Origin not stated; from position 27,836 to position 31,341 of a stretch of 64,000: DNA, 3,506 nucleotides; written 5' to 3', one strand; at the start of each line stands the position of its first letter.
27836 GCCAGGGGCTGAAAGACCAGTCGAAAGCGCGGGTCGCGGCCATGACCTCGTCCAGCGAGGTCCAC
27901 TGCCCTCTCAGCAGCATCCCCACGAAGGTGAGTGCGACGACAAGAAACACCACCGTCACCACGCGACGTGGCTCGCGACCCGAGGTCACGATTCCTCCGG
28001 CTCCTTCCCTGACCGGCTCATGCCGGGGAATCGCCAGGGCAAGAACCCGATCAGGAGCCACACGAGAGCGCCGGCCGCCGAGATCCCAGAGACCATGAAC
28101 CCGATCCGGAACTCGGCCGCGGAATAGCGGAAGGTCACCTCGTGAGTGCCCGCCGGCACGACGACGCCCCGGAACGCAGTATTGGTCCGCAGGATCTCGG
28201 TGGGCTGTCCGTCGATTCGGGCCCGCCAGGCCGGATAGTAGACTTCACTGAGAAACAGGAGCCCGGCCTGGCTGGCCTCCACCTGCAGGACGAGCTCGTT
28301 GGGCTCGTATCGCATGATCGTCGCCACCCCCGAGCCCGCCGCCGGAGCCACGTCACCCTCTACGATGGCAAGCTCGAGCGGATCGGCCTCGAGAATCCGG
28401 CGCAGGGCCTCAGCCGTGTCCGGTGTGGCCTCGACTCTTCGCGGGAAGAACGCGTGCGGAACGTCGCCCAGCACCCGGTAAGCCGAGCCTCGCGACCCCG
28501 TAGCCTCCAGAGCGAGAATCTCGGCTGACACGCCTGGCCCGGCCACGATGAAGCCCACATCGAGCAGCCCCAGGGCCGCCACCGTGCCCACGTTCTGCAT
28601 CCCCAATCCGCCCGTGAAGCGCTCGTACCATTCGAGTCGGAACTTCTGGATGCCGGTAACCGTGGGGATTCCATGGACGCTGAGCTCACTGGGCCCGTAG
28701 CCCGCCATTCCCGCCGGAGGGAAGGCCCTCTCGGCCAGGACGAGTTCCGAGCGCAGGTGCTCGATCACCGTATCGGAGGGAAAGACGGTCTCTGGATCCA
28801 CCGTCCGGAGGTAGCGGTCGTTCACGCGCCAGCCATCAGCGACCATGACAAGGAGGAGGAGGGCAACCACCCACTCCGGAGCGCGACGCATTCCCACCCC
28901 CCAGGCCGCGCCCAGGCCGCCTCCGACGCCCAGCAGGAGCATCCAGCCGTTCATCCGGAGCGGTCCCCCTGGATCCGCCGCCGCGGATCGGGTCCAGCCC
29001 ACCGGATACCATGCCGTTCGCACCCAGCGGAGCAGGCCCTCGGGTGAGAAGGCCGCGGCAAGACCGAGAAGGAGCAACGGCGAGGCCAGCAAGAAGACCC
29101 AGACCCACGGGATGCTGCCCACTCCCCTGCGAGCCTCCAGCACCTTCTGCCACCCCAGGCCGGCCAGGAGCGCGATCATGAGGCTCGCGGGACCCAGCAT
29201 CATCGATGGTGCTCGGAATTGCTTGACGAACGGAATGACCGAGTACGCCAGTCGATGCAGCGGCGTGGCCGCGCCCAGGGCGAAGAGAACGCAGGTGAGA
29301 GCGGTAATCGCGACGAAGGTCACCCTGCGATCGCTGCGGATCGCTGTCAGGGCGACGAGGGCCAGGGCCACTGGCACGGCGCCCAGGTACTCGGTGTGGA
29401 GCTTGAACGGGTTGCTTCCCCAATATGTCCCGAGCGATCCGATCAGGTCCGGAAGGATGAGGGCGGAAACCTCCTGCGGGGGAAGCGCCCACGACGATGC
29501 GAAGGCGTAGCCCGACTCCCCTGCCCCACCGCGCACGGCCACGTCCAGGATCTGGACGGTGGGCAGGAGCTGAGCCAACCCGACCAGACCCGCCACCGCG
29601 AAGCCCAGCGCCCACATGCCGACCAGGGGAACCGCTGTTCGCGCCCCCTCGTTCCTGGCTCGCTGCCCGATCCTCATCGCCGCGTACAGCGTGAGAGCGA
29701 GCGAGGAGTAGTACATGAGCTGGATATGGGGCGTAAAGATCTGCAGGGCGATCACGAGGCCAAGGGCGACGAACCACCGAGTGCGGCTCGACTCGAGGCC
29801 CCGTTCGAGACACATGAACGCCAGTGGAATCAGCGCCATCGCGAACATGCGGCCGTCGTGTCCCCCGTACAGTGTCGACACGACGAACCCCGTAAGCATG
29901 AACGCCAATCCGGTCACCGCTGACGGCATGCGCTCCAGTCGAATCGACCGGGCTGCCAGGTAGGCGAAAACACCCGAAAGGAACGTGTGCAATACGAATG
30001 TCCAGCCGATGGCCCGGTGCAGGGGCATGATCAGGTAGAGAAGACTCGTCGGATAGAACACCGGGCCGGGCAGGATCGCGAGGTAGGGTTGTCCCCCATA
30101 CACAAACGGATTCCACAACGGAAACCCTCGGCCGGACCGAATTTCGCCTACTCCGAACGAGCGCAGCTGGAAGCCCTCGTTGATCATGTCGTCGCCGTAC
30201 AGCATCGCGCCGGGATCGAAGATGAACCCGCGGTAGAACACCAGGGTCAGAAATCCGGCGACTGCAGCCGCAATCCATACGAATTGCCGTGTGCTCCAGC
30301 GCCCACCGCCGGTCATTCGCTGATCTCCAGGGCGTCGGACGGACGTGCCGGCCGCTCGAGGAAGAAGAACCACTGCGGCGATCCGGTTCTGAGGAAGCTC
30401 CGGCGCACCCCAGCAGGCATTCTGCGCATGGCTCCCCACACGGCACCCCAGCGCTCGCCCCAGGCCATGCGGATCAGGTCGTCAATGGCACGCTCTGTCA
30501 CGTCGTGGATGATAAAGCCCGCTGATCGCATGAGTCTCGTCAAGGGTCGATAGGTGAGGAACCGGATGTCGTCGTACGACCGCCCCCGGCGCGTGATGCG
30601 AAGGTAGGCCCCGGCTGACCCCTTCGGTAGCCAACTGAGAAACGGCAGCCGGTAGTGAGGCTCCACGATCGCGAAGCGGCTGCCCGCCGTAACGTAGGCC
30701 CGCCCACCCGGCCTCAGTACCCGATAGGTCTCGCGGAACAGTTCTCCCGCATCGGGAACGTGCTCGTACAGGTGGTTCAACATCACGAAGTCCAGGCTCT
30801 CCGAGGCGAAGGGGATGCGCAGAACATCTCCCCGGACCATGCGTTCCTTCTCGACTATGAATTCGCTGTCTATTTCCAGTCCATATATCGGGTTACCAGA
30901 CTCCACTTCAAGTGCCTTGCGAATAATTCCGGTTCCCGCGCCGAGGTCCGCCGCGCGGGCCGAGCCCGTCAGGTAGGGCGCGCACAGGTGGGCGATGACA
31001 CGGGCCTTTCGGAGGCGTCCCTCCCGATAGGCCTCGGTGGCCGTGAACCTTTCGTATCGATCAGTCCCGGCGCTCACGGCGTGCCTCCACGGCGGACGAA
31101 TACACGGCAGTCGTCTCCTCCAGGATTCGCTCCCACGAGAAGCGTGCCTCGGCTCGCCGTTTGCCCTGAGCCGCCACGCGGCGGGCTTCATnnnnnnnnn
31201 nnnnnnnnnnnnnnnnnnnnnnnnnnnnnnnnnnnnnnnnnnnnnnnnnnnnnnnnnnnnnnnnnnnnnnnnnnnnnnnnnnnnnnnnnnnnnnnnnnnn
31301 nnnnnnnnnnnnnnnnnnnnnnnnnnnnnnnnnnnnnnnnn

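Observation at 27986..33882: Two different GT-C enzymes (YfhO-family and GT39/83-family) each paired with its own polyprenyl-P-sugar synthase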

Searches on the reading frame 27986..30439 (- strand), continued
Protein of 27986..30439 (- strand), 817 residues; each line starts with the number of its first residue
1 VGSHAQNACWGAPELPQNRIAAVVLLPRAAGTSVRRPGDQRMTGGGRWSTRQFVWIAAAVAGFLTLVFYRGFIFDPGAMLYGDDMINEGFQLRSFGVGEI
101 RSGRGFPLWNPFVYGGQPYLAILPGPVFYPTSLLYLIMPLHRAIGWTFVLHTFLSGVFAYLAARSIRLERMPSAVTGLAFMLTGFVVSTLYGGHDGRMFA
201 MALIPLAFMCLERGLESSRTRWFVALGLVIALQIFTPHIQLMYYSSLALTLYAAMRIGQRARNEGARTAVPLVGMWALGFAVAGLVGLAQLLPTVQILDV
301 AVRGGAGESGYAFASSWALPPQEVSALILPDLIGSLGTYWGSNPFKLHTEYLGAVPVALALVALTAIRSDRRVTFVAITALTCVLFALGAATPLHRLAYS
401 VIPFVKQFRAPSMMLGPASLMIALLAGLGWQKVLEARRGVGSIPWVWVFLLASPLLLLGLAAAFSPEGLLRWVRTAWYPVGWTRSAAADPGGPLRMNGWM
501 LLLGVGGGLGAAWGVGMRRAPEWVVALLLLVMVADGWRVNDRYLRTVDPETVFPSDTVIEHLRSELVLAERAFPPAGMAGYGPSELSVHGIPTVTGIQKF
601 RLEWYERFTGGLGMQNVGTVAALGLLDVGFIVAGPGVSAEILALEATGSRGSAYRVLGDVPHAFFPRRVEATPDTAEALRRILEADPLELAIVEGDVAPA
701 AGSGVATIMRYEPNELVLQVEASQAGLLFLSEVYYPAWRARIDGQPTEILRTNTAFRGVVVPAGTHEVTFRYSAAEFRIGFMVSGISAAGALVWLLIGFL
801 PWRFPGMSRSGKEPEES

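Call 57: get_annotated_region(hit=H14, flank=4000)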
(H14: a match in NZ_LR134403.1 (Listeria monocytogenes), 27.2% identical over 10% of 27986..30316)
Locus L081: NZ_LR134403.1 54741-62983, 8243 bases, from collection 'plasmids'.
description: Listeria monocytogenes strain NCTC7974 plasmid 6, complete sequence
organism: Listeria monocytogenes (NCBI taxid 1639)
taxonomy: Bacteria; Bacillota; Bacilli; Bacillales; Listeriaceae; Listeria; Listeria monocytogenes
host: -; source: Homo sapiens,Vein blood; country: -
typing (MOB-suite, as given by PLSDB): non-mobilizable
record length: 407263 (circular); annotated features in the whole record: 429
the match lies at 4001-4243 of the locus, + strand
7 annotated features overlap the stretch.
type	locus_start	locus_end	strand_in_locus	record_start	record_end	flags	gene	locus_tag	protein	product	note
CDS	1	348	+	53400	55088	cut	-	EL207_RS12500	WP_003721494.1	CDP-glycerol glycerophosphotransferase family protein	-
CDS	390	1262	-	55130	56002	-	galU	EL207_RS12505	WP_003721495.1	UTP--glucose-1-phosphate uridylyltransferase GalU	GO:0009225 - nucleotide-sugar metabolic process [Evidence IEA]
CDS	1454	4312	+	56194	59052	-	-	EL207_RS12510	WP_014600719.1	YfhO family protein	-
CDS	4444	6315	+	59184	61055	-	-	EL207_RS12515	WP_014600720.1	glycosyltransferase family A protein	-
CDS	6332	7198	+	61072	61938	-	rfbA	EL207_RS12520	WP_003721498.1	glucose-1-phosphate thymidylyltransferase RfbA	GO:0019305 - dTDP-rhamnose biosynthetic process [Evidence IEA]; GO:0009243 - O antigen biosynthetic process [Evidence ...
CDS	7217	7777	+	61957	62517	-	rfbC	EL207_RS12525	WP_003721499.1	dTDP-4-dehydrorhamnose 3,5-epimerase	GO:0019305 - dTDP-rhamnose biosynthetic process [Evidence IEA]; GO:0009243 - O antigen biosynthetic process [Evidence ...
CDS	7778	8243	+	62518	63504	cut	rfbB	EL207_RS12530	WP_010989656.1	dTDP-glucose 4,6-dehydratase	GO:0019305 - dTDP-rhamnose biosynthetic process [Evidence IEA]; GO:0009243 - O antigen biosynthetic process [Evidence ...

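Call 58: get_annotated_region(hit=H1, flank=6000)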
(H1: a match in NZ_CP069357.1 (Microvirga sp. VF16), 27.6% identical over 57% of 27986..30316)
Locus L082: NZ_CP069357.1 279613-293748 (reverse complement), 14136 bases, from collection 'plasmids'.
description: Microvirga sp. VF16 plasmid pMVF16-3, complete sequence
organism: Microvirga sp. VF16 (NCBI taxid 2807101)
taxonomy: Bacteria; Pseudomonadota; Alphaproteobacteria; Hyphomicrobiales; Methylobacteriaceae; Microvirga; Microvirga sp. VF16
host: -; source: Vachellia farnesiana,Cell culture; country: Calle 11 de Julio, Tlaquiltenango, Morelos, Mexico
typing (MOB-suite, as given by PLSDB): non-mobilizable
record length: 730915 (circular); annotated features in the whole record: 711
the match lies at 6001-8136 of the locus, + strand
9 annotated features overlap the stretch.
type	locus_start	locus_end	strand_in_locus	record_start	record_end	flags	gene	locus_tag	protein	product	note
CDS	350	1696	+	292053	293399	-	-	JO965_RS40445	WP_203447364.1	IS5 family transposase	-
CDS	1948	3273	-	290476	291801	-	-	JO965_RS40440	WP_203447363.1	HlyD family type I secretion periplasmic adaptor subunit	GO:0030253 - protein secretion by the type I secretion system [Evidence IEA]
CDS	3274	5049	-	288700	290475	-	-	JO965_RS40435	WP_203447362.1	type I secretion system permease/ATPase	-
CDS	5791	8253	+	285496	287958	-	-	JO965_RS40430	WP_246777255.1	YfhO family protein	-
CDS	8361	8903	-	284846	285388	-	-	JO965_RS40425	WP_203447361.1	IS630 family transposase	-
CDS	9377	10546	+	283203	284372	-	-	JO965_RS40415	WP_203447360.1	IS110 family transposase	-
CDS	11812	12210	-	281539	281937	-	-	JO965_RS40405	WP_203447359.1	helix-turn-helix domain-containing protein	-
CDS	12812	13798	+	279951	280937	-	-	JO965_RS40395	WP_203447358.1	IS481 family transposase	-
CDS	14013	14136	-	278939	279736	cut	tatC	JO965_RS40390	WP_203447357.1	twin-arginine translocase subunit TatC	GO:0015628 - protein secretion by the type II secretion system [Evidence IEA]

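Call 61: search_protein_families(library=pfam, proteins=[L081:1454-4312:+, L082:5791-8253:+], max_evalue=0.01)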
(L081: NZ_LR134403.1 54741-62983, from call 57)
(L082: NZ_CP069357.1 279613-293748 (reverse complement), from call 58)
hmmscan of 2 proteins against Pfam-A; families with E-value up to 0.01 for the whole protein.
L081:1454-4312:+ (952 aa): 1 family
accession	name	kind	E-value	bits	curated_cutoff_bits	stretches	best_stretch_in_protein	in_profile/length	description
PF09586.16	YfhO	-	2.7e-120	403.6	28.5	1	27-926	2-833/835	Bacterial membrane protein YfhO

L082:5791-8253:+ (820 aa): 1 family
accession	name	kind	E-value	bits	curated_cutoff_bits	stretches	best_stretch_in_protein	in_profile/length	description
PF09586.16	YfhO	-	2.3e-12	46.6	28.5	1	694-787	733-828/835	Bacterial membrane protein YfhO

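Call 62: get_annotated_region(hit=H8, flank=3500)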
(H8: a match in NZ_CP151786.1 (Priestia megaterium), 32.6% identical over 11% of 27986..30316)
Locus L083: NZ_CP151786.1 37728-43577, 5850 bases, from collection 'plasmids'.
description: Priestia megaterium strain IMGN6 plasmid unnamed6, complete sequence
organism: Priestia megaterium (NCBI taxid 1404)
taxonomy: Bacteria; Bacillota; Bacilli; Bacillales; Bacillaceae; Priestia; Priestia megaterium
host: -; source: whole organism,soil; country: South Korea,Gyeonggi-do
typing (MOB-suite, as given by PLSDB): non-mobilizable; replicon rep_cluster_385
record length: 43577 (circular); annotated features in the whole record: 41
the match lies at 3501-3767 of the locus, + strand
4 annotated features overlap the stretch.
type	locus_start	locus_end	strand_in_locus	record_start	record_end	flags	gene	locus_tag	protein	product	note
CDS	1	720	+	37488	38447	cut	-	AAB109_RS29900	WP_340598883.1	glycosyltransferase family 2 protein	-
CDS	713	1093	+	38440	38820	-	-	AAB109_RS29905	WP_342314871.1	GtrA family protein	-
CDS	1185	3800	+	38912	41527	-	-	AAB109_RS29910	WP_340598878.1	YfhO family protein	-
CDS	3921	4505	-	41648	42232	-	-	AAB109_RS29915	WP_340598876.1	hypothetical protein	-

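Call 63: get_annotated_region(hit=H16, flank=3500)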
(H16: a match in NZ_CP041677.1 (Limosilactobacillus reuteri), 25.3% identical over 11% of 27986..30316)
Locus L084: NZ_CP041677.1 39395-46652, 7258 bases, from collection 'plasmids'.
description: Limosilactobacillus reuteri strain LL7 plasmid unnamed, complete sequence
organism: Limosilactobacillus reuteri (NCBI taxid 1598)
taxonomy: Bacteria; Bacillota; Bacilli; Lactobacillales; Lactobacillaceae; Limosilactobacillus; Limosilactobacillus reuteri
host: -; source: Peromyscus leucopus,Wholel organism from pure culture,Stomach contents; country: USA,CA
typing (MOB-suite, as given by PLSDB): non-mobilizable
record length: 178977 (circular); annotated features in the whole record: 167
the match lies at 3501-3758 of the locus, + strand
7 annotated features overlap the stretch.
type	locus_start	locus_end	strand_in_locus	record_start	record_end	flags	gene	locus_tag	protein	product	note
CDS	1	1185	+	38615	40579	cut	-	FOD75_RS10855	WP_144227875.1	DUF2325 domain-containing protein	-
CDS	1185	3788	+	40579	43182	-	-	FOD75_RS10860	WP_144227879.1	YfhO family protein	-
CDS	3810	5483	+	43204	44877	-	-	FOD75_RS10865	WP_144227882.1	N-6 DNA methylase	GO:0006306 - DNA methylation [Evidence IEA]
CDS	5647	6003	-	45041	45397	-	-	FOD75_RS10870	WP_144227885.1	type II toxin-antitoxin system PemK/MazF family toxin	-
CDS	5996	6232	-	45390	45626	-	-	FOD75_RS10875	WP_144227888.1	AbrB family transcriptional regulator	-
CDS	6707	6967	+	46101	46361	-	-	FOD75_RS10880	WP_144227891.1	type II toxin-antitoxin system PrlF family antitoxin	GO:0001558 - regulation of cell growth [Evidence IEA]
CDS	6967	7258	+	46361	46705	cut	-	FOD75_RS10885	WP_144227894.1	type II toxin-antitoxin system PemK/MazF family toxin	-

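Call 64: get_annotated_region(hit=H2, flank=3500)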
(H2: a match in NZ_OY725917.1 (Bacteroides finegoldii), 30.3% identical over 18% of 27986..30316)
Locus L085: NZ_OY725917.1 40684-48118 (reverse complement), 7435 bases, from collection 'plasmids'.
description: Bacteroides finegoldii strain Bacteroides finegoldii TSDC17.2-1.1 plasmid 15, complete sequence
organism: Bacteroides finegoldii (NCBI taxid 338188)
taxonomy: Bacteria; Bacteroidota; Bacteroidia; Bacteroidales; Bacteroidaceae; Bacteroides; Bacteroides finegoldii
host: -; source: -; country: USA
typing (MOB-suite, as given by PLSDB): non-mobilizable
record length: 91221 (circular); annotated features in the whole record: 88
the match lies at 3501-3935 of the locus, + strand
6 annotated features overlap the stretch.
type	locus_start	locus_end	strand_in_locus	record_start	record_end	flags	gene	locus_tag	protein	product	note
CDS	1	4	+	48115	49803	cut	-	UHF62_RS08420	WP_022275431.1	S41 family peptidase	-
CDS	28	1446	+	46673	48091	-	ahcY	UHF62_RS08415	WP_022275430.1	adenosylhomocysteinase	GO:0006730 - one-carbon metabolic process [Evidence IEA]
CDS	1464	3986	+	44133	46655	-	-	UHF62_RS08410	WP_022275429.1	YfhO family protein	-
CDS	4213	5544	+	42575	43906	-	-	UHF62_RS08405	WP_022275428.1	TolC family protein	GO:0055085 - transmembrane transport [Evidence IEA]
CDS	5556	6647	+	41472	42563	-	-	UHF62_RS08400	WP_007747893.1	HlyD family secretion protein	GO:0055085 - transmembrane transport [Evidence IEA]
CDS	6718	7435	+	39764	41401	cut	-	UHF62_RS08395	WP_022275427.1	hypothetical protein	-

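Call 65: get_annotated_region(hit=H6, flank=3500)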
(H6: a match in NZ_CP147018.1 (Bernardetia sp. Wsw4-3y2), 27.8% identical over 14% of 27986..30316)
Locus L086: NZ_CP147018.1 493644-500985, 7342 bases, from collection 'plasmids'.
description: Bernardetia sp. Wsw4-3y2 plasmid plasmd1, complete sequence
organism: Bernardetia sp. Wsw4-3y2 (NCBI taxid 3127471)
taxonomy: Bacteria; Bacteroidota; Cytophagia; Cytophagales; Bernardetiaceae; Bernardetia; Bernardetia sp. Wsw4-3y2
host: -; source: Red alga,Red algae; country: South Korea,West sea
typing (MOB-suite, as given by PLSDB): non-mobilizable
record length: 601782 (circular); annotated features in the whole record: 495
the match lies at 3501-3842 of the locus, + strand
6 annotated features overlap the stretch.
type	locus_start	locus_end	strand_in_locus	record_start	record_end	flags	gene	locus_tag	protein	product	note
CDS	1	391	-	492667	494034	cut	hemN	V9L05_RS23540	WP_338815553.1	oxygen-independent coproporphyrinogen III oxidase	GO:0006779 - porphyrin-containing compound biosynthetic process [Evidence IEA]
CDS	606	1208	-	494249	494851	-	-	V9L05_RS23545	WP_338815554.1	transposase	GO:0006313 - DNA transposition [Evidence IEA]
CDS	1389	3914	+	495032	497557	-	-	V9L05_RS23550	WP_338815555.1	YfhO family protein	-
CDS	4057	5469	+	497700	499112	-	-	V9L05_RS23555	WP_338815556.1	amidase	-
CDS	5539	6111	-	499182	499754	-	-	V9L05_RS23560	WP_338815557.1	hypothetical protein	-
CDS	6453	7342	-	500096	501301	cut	-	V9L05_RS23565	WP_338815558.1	hypothetical protein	-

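Call 66: get_annotated_region(hit=H13, flank=3500)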
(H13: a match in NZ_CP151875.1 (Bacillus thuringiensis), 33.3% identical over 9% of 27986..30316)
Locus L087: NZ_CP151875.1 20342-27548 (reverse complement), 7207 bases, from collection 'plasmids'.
description: Bacillus thuringiensis strain YB6 plasmid unnamed8, complete sequence
organism: Bacillus thuringiensis (NCBI taxid 1428)
taxonomy: Bacteria; Bacillota; Bacilli; Bacillales; Bacillaceae; Bacillus; Bacillus thuringiensis
host: -; source: tobacco,mixed culture,leaves; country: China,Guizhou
typing (MOB-suite, as given by PLSDB): non-mobilizable
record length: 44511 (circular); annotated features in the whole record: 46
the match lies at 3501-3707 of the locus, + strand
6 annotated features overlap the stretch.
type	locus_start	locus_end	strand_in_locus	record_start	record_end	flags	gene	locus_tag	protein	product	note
CDS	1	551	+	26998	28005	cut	-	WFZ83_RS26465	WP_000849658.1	glycosyltransferase family 2 protein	-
CDS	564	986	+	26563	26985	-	-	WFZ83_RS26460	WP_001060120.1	GtrA family protein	-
CDS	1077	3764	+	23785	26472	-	-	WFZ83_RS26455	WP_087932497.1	YfhO family protein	-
CDS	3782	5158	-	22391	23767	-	-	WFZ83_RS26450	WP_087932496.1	O-antigen ligase family protein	-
CDS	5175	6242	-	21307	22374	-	-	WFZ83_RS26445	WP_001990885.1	glycosyltransferase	-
CDS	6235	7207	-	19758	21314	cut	murJ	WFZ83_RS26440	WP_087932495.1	murein biosynthesis integral membrane protein MurJ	GO:0034204 - lipid translocation [Evidence IEA]; GO:0009252 - peptidoglycan biosynthetic process [Evidence IEA]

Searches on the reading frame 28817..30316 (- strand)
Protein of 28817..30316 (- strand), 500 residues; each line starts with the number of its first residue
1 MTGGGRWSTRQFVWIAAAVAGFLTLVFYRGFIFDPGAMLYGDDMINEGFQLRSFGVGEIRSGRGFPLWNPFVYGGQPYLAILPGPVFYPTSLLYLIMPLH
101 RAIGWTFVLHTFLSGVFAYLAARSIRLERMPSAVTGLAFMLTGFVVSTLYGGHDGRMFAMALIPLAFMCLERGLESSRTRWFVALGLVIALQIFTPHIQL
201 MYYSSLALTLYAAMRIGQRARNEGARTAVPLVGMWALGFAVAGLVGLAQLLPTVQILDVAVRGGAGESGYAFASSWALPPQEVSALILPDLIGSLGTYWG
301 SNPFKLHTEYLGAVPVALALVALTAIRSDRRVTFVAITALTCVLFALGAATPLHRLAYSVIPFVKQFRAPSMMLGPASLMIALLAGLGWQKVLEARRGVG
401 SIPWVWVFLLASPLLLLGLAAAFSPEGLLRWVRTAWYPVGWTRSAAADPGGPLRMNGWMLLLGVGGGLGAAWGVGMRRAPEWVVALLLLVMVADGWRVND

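Call 56: search_protein_families(library=pfam, proteins=[window:28817-30316:-], max_evalue=10)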
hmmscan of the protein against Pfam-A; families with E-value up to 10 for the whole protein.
window:28817-30316:- (500 aa): 4 families
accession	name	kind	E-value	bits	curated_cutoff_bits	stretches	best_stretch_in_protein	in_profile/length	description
PF24677.1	DUF7657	-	0.014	14.6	26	1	86-344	97-356/401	Domain of unknown function (DUF7657)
PF13622.12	4HBT_3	-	0.023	15.4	24.3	1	303-343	33-76/83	Acyl-CoA thioesterase N-terminal domain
PF09586.16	YfhO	-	0.041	12.7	28.5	1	95-348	84-322/835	Bacterial membrane protein YfhO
PF04061.19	ORMDL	-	2.8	8.2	27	1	306-346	86-126/135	ORMDL family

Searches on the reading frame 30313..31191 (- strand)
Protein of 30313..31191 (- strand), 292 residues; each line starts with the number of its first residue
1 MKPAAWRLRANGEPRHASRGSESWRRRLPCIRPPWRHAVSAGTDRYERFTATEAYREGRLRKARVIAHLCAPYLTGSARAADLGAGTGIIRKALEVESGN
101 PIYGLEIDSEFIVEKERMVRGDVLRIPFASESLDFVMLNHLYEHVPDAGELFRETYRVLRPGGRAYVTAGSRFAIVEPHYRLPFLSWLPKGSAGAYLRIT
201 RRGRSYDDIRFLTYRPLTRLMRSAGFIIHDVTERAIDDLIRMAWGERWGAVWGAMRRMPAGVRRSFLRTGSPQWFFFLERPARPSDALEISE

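Call 4: search_protein_families(library=pfam, proteins=[window:30313-31191:-], max_evalue=0.01)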
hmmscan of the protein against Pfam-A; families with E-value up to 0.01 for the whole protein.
window:30313-31191:- (292 aa): 7 families
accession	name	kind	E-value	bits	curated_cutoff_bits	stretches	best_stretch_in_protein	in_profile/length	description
PF08241.18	Methyltransf_11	-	4.3e-17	63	21.2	1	82-166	2-94/95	Methyltransferase domain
PF13489.12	Methyltransf_23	-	1.3e-09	38.4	27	1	57-226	3-159/164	Methyltransferase domain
PF13649.12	Methyltransf_25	-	1.5e-09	38.9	27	1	81-163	2-97/97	Methyltransferase domain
PF08242.18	Methyltransf_12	-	6.9e-07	30.4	30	1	82-164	2-97/98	Methyltransferase domain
PF13847.12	Methyltransf_31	-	5.2e-06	26.6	27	1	78-169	5-111/145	Methyltransferase domain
PF01209.24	Ubie_methyltran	-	2.2e-05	24.4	20.1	1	117-186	101-168/233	ubiE/COQ5 methyltransferase family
PF05148.21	Methyltransf_8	-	0.00093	19.6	27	1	80-176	76-166/219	Hypothetical methyltransferase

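Call 5: search_protein_families(library=ncbifam, proteins=[window:30313-31191:-], max_evalue=0.01)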
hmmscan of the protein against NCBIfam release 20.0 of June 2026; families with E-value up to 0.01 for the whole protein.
window:30313-31191:- (292 aa): 23 families
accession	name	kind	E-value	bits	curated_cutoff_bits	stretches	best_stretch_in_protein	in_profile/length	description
NF045667.1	MTase_DVU1556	equivalog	1.2e-11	44.5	155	1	55-167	3-119/213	DVU_1556 family methyltransferase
NF001241.0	PRK00216.1-2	equivalog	2.3e-07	30.7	327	1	75-173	50-153/231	demethylmenaquinone methyltransferase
NF008823.0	PRK11873.1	subfamily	6.7e-07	29.1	263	1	119-167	133-181/272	arsenite methyltransferase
NF001243.0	PRK00216.1-4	equivalog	2.5e-06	27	235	1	114-171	98-155/237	demethylmenaquinone methyltransferase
TIGR02752.1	MenG_heptapren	equivalog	3.8e-06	26.6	419.85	1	115-172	97-154/231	demethylmenaquinone methyltransferase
NF041537.1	ArsM_AhpD_UU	exception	5.3e-06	25.5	510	1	121-167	134-180/345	arsenite methyltransferase/AhpD domain selenoprotein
TIGR01934.1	MenG_MenH_UbiE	subfamily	4.4e-05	22.9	158.35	1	78-226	41-203/223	ubiquinone/menaquinone biosynthesis methyltransferase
NF045823.1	PthPhpthDimycoMt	equivalog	0.00018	20.8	300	1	117-164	116-163/256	phthiotriol/phenolphthiotriol dimycocerosates methyltransferase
NF001240.0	PRK00216.1-1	equivalog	0.00026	20.1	378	1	112-180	113-183/251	bifunctional demethylmenaquinone methyltransferase/2-methoxy-6-polyprenyl-1,4-benzoquinol methylase UbiE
NF001242.0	PRK00216.1-3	equivalog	0.00031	20.2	351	1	114-169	122-177/258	bifunctional demethylmenaquinone methyltransferase/2-methoxy-6-polyprenyl-1,4-benzoquinol methylase UbiE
NF001244.0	PRK00216.1-5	equivalog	0.00046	19.5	216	1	114-167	100-153/236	bifunctional demethylmenaquinone methyltransferase/2-methoxy-6-polyprenyl-1,4-benzoquinol methylase UbiE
TIGR02072.1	BioC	equivalog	0.00071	19.4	184.95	1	76-167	34-132/244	malonyl-ACP O-methyltransferase BioC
NF041536.1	ArsM_DUF2284_UU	exception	0.0008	17.8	575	1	119-168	132-181/459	arsenite methyltransferase/DUF2284 domain selenoprotein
NF038099.1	AsSugarArsM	exception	0.0012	18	400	1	117-167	119-171/321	arsenosugar biosynthesis arsenite methyltransferase ArsM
NF045825.1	FAmtase_mtf2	equivalog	0.0014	17.9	400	1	117-166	108-157/248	fatty-acid O-methyltransferase Mtf2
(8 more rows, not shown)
